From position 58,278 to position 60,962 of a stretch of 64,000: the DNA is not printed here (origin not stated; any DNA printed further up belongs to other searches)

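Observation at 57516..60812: Coupled AAA+ ATPase and cytoplasmic S8 subtilase on a lower-GC islet: IetAS-like candidate anti-phage system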

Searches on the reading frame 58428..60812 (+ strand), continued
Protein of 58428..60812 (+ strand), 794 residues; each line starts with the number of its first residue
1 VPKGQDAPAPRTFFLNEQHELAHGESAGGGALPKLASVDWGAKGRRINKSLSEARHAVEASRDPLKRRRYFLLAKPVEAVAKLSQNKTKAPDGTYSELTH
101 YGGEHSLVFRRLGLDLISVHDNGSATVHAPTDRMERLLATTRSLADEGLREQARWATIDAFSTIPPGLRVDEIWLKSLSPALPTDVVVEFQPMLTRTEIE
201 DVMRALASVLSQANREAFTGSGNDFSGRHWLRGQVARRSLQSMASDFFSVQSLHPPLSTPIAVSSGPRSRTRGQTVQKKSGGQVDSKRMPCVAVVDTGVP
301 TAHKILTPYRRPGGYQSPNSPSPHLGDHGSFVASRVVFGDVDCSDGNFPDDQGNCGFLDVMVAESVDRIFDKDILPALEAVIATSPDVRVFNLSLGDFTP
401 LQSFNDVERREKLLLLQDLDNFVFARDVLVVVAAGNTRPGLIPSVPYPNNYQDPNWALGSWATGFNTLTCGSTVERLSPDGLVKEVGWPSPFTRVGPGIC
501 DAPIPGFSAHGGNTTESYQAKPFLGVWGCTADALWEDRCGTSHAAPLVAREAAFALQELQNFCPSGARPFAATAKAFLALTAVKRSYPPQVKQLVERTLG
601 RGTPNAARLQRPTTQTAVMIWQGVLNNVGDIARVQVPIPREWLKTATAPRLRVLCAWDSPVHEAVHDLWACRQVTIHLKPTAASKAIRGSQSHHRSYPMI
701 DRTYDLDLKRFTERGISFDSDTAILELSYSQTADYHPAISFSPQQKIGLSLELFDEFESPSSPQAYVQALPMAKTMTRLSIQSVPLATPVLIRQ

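Call 60: search_protein_families(library=padloc, alignment_id=A6, max_evalue=1e-10)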
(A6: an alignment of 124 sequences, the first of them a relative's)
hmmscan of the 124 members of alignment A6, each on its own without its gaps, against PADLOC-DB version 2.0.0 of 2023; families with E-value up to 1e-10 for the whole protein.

A. member 1, L060:3588-5861:+ (758 aa): 0 families

B. families by the number of members that match (of 124 scanned): 151 families (the first 25 are shown)
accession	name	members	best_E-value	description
PDLC04134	mad2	3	1.5e-58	mads_2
PDLC04232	IetA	2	1.3e-64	-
PDLC02196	IetA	2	3.8e-60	-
PDLC02195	IetA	2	5.1e-49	-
PDLC04231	IetA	2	2.1e-47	-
PDLC00915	TRIP13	2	6.8e-17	TRIP13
PDLC03049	REase_I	1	1e-220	Type I restriction enzyme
PDLC03025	MTase_I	1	8e-194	Type I methyltransferase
PDLC03021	MTase_I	1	2.9e-154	Type I methyltransferase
PDLC01995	RtcR_PspF2--CARF_AAA_HTH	1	3.1e-107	-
PDLC02374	dGTPase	1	8.2e-70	-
PDLC03036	MTase_I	1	9.3e-68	Type I methyltransferase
PDLC03026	MTase_I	1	3.5e-64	Type I methyltransferase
PDLC04138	mad6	1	3.1e-56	mads_6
PDLC01993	RtcR--CARF_AAA_HTH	1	4.2e-55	-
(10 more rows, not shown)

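Call 73: search_protein_families(library=padloc, proteins=[L082:1311-2120:+, L081:5209-5990:+], max_evalue=1)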
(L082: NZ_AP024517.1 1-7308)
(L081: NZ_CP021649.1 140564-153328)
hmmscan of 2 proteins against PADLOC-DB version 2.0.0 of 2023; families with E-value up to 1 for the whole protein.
L082:1311-2120:+ (270 aa): 3 families
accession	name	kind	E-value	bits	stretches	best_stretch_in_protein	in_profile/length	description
PDLC02198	IetS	-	2.4e-101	338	1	4-270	3-268/795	-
PDLC02197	IetS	-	4.7e-06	23.2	1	79-269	87-272/749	-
PDLC02201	IetS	-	0.005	13.1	1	164-269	163-268/781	-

L081:5209-5990:+ (260 aa): 5 families
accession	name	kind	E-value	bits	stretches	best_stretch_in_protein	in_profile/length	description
PDLC02197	IetS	-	3.8e-62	208.6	1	13-244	3-234/749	-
PDLC02200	IetS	-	8.2e-16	55.3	1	33-243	31-245/780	-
PDLC02199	IetS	-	1.4e-07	28.1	1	56-165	45-156/826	-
PDLC02201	IetS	-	2.1e-07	27.6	1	50-244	44-233/781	-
PDLC02202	IetS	-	0.00025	17.4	1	67-129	67-129/780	-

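Call 76: find_homologous_proteins(query=L081:5209-7461:+, max_evalue=1e-10)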
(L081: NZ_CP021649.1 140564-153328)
Query L081:5209-7461:+ (751 aa): 433 proteins with E <= 1e-10 among 8000 candidates; the best 120 are listed.
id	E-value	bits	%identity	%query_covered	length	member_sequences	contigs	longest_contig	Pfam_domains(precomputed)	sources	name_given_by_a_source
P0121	0.0e+0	1696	100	100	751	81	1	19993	PF00082.28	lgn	-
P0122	0.0e+0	1503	88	100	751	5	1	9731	PF00082.28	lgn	-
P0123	0.0e+0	1417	83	100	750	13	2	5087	PF00082.28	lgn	-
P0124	0.0e+0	1385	82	100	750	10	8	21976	PF00082.28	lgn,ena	-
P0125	0.0e+0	1377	81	100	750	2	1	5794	PF00082.28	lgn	-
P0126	0.0e+0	1368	86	92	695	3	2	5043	PF00082.28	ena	-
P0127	0.0e+0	1367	80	100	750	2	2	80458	PF00082.28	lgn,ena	-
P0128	0.0e+0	1335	79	100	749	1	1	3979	PF00082.28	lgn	-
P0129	0.0e+0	1319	77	100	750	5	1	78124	PF00082.28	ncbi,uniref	ncbi:S8 family anti-phage peptidase IteS [Comamonas thiooxydans]|uniref:S8 family anti-phage peptida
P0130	0.0e+0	1317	77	100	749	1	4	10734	PF00082.28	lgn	-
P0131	0.0e+0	1310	77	100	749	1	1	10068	PF00082.28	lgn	-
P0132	0.0e+0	1298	77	100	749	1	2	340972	PF00082.28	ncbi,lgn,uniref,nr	ncbi:S8 family anti-phage peptidase IteS [Comamonas sp. JNW]|uniref:S8 family anti-phage peptidase I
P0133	0.0e+0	1296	76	100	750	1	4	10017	PF00082.28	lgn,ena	-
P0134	0.0e+0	1292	77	100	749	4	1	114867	PF00082.28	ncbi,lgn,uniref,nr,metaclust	ncbi:S8 family anti-phage peptidase IteS [Comamonas thiooxydans]|uniref:S8 family anti-phage peptida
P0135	0.0e+0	1286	76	100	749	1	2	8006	PF00082.28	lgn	-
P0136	0.0e+0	1153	68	100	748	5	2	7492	PF00082.28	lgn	-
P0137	0.0e+0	1122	67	100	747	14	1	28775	PF00082.28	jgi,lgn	-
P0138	0.0e+0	1094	68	94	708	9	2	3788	PF00082.28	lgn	-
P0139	0.0e+0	1049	63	100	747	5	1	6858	PF00082.28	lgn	-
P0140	0.0e+0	1048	64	100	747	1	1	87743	PF00082.28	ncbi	-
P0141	0.0e+0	1043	63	100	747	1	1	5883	PF00082.28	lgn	-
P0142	0.0e+0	1025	62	100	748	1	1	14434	PF00082.28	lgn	-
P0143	0.0e+0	1014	61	100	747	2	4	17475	PF00082.28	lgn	-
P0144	0.0e+0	1012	62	99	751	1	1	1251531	PF00082.28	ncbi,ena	-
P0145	4.6e-269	913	62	87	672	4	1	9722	PF00082.28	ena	-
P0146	5.1e-266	903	55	100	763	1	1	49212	PF00082.28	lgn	-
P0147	1.4e-262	892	57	99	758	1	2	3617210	PF00082.28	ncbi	ncbi:S8 family anti-phage peptidase IteS [Ralstonia pseudosolanacearum]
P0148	3.0e-261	887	54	99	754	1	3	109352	PF00082.28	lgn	-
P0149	4.3e-261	887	57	98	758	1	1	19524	PF00082.28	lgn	-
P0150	6.1e-260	883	54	99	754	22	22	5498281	PF00082.28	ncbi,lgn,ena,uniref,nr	ncbi:S8 family peptidase [Klebsiella quasipneumoniae]|uniref:S8 family anti-phage peptidase IteS n=1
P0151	9.0e-259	879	55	99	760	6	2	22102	PF00082.28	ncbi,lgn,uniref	ncbi:S8 family anti-phage peptidase IteS [Achromobacter xylosoxidans]|uniref:S8 family anti-phage pe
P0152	1.5e-258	878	53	99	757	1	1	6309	PF00082.28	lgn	-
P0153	4.2e-258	877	54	100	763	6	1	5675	PF00082.28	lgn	-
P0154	4.5e-258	877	53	99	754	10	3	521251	PF00082.28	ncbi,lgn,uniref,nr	ncbi:S8 family anti-phage peptidase IteS [Leclercia adecarboxylata]|uniref:S8 family anti-phage pept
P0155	1.3e-257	875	53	100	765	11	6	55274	PF00082.28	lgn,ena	-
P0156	2.3e-257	875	53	99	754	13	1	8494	PF00082.28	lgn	-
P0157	1.6e-256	872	52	99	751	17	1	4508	PF00082.28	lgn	-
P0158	2.3e-256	871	53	100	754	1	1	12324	PF00082.28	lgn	-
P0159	3.7e-256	871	70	73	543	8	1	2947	PF00082.28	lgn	-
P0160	4.7e-256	870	54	100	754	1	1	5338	PF00082.28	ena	-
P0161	1.6e-255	868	53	98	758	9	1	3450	PF00082.28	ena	-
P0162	1.7e-255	868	54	100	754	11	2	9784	PF00082.28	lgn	-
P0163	2.0e-255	868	54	100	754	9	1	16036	PF00082.28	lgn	-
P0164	6.1e-255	867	53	99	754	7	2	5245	PF00082.28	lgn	-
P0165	6.8e-255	866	52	99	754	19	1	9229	PF00082.28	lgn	-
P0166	7.2e-255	866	53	99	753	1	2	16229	PF00082.28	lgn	-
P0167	1.8e-254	865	53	99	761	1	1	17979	PF00082.28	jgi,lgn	jgi:hypothetical protein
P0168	2.7e-254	864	53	100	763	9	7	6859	PF00082.28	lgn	-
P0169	5.1e-254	864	52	99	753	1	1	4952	PF00082.28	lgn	-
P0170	1.6e-253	862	53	100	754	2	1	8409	PF00082.28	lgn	-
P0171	2.0e-252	858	54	100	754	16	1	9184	PF00082.28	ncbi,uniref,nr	ncbi:S8 family anti-phage peptidase IteS [Pseudomonas syringae]|uniref:S8 family anti-phage peptidas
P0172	6.9e-252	856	52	99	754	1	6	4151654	PF00082.28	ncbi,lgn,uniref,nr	ncbi:S8 family peptidase [Morganella morganii subsp. morganii]|uniref:S8 family anti-phage peptidase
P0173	1.3e-251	856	52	99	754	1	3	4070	PF00082.28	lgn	-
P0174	1.4e-251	855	52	99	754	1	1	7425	PF00082.28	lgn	-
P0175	1.9e-251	855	52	100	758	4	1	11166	PF00082.28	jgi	jgi:serine protease AprX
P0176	1.9e-251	855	52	99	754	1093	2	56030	PF00082.28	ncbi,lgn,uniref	ncbi:S8 family anti-phage peptidase IteS [Escherichia coli]|uniref:S8 family anti-phage peptidase It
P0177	2.9e-251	854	53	99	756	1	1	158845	PF00082.28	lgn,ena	-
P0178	3.0e-251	854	52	99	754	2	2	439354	PF00082.28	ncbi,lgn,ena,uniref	ncbi:S8 family anti-phage peptidase IteS [Morganella morganii]|uniref:S8 family anti-phage peptidase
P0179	6.3e-251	853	52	98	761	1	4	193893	PF00082.28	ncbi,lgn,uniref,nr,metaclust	ncbi:S8 family anti-phage peptidase IteS [Paraburkholderia tropica]|uniref:Serine protease, subtilis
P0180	2.1e-250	852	52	99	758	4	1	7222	PF00082.28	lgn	-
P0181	3.0e-250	851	52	99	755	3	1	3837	PF00082.28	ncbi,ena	-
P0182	3.2e-250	851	52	99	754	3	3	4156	PF00082.28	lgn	-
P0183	1.1e-248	846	53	100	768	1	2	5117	PF00082.28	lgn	-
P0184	9.7e-248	843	53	100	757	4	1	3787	PF00082.28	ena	-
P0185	1.9e-247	842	53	99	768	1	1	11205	PF00082.28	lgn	-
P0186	3.6e-247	841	52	100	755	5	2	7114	PF00082.28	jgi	-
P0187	3.7e-247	841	55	94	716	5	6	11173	PF00082.28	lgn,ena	-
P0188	5.6e-247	840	54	98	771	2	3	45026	PF00082.28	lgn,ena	-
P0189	1.3e-246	839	52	99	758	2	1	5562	PF00082.28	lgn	-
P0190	1.8e-246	839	51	98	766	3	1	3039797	PF00082.28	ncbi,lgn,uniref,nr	ncbi:S8 family anti-phage peptidase IteS [Burkholderia cenocepacia]|uniref:S8 family peptidase n=1 T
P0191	5.4e-246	837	54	99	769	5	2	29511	PF00082.28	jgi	jgi:serine protease AprX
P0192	6.3e-246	837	53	99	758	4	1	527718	PF00082.28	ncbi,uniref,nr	ncbi:S8 family anti-phage peptidase IteS [Pseudomonas aeruginosa]|uniref:S8 family anti-phage peptid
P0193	1.8e-245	835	53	98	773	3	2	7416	PF00082.28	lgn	-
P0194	1.5e-244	832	52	99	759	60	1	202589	PF00082.28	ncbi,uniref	ncbi:S8 family anti-phage peptidase IteS [Pseudomonas aeruginosa]|uniref:S8 family anti-phage peptid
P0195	1.6e-244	832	52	98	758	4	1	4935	PF00082.28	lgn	-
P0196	1.9e-244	832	52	98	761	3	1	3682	PF00082.28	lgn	-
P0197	2.2e-244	832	52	98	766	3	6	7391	PF00082.28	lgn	-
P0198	1.9e-243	829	50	100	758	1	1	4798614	PF00082.28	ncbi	ncbi:S8 family anti-phage peptidase IteS [Aeromonas veronii]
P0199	4.7e-243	827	50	98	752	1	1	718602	PF00082.28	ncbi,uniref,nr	ncbi:S8 family anti-phage peptidase IteS [Providencia sp. wls1916]|uniref:S8 family anti-phage pepti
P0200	7.7e-243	827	53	98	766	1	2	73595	PF00082.28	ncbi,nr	ncbi:peptidase [beta proteobacterium AAP121]|nr:peptidase [beta proteobacterium AAP65] KPF96409.1 pe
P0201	9.1e-243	826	52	100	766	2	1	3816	PF00082.28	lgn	-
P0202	1.0e-242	826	54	93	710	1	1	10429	PF00082.28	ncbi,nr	ncbi:MAG: S8 family peptidase [Paucibacter sp.]|nr:S8 family peptidase [Roseateles sp.]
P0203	1.2e-242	826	52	99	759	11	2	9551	PF00082.28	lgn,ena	-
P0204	2.0e-242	825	53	100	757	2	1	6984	PF00082.28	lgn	-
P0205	2.0e-242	825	53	98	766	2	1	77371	PF00082.28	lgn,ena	-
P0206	2.2e-242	825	50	99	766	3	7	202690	PF00082.28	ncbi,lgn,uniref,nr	ncbi:S8 family anti-phage peptidase IteS [Burkholderia cepacia]|uniref:S8 family anti-phage peptidas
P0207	2.3e-242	825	50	99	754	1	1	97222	PF00082.28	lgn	-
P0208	3.3e-242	824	52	100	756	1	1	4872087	PF00082.28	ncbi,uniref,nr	ncbi:S8 family anti-phage peptidase IteS [Pseudomonas sichuanensis]|uniref:S8 family anti-phage pept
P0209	6.3e-242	824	52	100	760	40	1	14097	PF00082.28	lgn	-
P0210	7.2e-242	823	54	98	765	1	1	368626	PF00082.28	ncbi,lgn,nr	ncbi:MAG: S8 family peptidase [Comamonadaceae bacterium]|nr:S8 family peptidase [Comamonadaceae bact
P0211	7.8e-242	823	50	100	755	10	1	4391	PF00082.28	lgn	-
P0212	8.7e-242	823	52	100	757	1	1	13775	PF00082.28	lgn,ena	-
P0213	9.5e-242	823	53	99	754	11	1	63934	PF00082.28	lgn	-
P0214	9.6e-242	823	53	99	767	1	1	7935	PF00082.28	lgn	-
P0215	1.6e-241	822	52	100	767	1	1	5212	PF00082.28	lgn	-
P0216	2.5e-241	822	53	94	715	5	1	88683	PF00082.28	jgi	-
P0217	2.8e-241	821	52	98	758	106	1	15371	PF00082.28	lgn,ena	-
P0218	3.9e-241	821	53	99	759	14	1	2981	PF00082.28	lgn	-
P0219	5.5e-241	820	50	99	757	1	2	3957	PF00082.28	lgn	-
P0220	2.7e-240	818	53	98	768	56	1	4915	PF00082.28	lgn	-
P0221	2.9e-240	818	52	100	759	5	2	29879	PF00082.28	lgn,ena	-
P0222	3.0e-240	818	54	96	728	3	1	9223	PF00082.28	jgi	jgi:hypothetical protein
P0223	3.7e-240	818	52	100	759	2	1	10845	PF00082.28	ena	-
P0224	3.9e-240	818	52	98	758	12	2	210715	PF00082.28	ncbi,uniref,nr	ncbi:S8 family anti-phage peptidase IteS [Pseudomonas viridiflava]|uniref:S8 family anti-phage pepti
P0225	4.0e-240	818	52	98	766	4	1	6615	PF00082.28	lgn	-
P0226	4.3e-240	817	52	98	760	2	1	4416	PF00082.28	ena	-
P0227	5.4e-240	817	51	99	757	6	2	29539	PF00082.28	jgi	-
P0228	1.9e-239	815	50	99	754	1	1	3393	PF00082.28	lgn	-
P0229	4.3e-239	814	49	99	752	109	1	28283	PF00082.28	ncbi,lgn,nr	ncbi:S8 family peptidase [Salmonella enterica subsp. enterica serovar Mississippi]|nr:S8 family pept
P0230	4.4e-239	814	52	99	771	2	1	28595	PF00082.28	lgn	-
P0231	4.9e-239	814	52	98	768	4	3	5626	PF00082.28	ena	-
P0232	5.5e-239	814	52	100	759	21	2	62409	PF00082.28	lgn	-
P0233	5.6e-239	814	52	100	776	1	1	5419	PF00082.28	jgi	jgi:serine protease AprX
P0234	8.2e-239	813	52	100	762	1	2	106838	PF00082.28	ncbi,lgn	-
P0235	9.2e-239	813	53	99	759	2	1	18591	PF00082.28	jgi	jgi:hypothetical protein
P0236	1.3e-238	813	51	99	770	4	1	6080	PF00082.28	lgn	-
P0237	2.2e-238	812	52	100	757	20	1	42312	PF00082.28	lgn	-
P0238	4.2e-238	811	51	100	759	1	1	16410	PF00082.28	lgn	-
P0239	4.4e-238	811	51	100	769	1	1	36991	PF00082.28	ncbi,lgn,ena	-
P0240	4.5e-238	811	51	100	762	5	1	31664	PF00082.28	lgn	-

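Call 81: find_related_loci(query=A1, collection=viral_contigs, flank=10000)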
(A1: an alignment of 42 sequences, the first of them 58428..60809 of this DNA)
Query A1 (794 aa) in viral_contigs; peptide patterns used: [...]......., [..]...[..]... (x = any residue, [..] = any of these).
5 stretches matched a pattern, but none encodes a relative of the query by tblastn (E <= 1e-3).

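Call 82: search_dna_similar(query=window:58428-60809:+, collection=phages, mode=protein, max_rows=15)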
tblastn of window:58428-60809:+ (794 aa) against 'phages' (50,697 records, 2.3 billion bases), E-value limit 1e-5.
Records with a match: 2; places in all: 2; records where one place covers at least 80% of the query: 0.
Best place of each record, by identity: <60% 2.
By first word of the organism name: Escherichia 1; Bacteriophage 1.
By host as written in the record: Escherichia coli 1; - 1.
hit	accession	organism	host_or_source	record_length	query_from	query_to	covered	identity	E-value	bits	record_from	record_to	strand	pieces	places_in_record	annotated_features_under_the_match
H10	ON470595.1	Escherichia phage vB_EcoS-683R6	Escherichia coli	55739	284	605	41%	28.0%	2e-10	71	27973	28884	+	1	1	S8 family peptidase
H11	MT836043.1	Bacteriophage sp.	human fecal samples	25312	290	563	35%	24.7%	5e-7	60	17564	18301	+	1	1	record has no annotation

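Call 87: find_encoding_contigs(protein=P0003, flank=6000, max_places=3)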
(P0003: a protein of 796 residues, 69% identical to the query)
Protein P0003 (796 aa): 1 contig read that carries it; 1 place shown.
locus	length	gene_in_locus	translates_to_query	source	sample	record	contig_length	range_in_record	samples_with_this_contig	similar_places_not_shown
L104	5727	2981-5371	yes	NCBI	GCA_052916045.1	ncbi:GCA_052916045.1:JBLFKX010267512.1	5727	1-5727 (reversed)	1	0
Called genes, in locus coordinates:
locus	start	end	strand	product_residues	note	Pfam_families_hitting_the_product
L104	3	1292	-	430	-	?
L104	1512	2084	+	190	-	-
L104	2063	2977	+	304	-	PF13191:AAA_16 (faint), PF00004:AAA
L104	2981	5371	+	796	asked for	PF00082:Peptidase_S8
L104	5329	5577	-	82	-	-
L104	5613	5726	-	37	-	?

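Call 88: find_encoding_contigs(protein=P0006, flank=10000, max_places=3)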
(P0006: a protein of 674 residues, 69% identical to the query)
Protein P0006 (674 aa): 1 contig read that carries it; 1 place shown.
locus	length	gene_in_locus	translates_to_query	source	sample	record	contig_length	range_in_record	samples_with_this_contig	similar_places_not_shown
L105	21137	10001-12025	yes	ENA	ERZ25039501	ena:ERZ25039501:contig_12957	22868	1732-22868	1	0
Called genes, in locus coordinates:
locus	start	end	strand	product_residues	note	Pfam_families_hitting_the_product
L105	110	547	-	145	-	PF03143:GTP_EFTU_D3, PF22594:GTP-eEF1A_C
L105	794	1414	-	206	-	PF00009:GTP_EFTU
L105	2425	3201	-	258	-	-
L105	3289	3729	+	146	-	PF12641:Flavodoxin_3 (faint), PF12682:Flavodoxin_4 (faint), PF12724:Flavodoxin_5, PF00258:Flavodoxin_1, PF03358:FMN_red (weak)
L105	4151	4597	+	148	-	PF01066:CDP-OH_P_transf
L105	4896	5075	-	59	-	-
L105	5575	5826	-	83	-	-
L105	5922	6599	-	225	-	PF12679:ABC2_membrane_2, PF12698:ABC2_membrane_3 (weak)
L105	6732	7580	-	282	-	PF00005:ABC_tran, PF13304:AAA_21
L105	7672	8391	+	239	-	-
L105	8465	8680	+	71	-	-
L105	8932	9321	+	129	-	PF13641:Glyco_tranf_2_3 (faint), PF00535:Glycos_transf_2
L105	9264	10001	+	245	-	PF00004:AAA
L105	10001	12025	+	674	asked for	PF00082:Peptidase_S8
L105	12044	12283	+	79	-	-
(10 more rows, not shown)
